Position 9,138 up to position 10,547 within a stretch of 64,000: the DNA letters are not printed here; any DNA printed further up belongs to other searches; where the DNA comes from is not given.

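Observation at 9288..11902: Two-kinase operon (ASKHA-fold kinase with Cys-cluster N-domain plus NahK-like anomeric hexosamine kinase) co-transcribed with dnaB and rsmI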

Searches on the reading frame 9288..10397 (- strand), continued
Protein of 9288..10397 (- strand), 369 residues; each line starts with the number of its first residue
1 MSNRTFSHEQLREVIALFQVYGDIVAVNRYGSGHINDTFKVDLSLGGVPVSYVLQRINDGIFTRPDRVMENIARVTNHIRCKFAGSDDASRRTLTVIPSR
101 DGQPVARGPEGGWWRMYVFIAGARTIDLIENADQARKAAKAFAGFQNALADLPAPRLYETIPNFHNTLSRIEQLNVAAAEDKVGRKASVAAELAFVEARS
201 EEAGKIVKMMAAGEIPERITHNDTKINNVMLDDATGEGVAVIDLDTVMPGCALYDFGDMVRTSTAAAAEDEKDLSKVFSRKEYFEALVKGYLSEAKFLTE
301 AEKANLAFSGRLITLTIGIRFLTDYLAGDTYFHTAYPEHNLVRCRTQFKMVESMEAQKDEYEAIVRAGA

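Call 78: search_protein_families(library=ncbifam, proteins=[L088:6056-6898:+], max_evalue=0.0001)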
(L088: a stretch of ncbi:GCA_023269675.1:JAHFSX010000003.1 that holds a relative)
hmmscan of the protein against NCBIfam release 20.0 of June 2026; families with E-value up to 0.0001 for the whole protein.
L088:6056-6898:+ (280 aa): 2 families
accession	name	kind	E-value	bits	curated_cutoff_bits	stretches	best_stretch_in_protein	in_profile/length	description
TIGR04000.1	thiol_BshB2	equivalog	7e-11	42.2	195.25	1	32-194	8-169/217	bacillithiol biosynthesis deacetylase BshB2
TIGR04001.1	thiol_BshB1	equivalog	2.6e-07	30.6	182.5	1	28-214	5-183/226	bacillithiol biosynthesis deacetylase BshB1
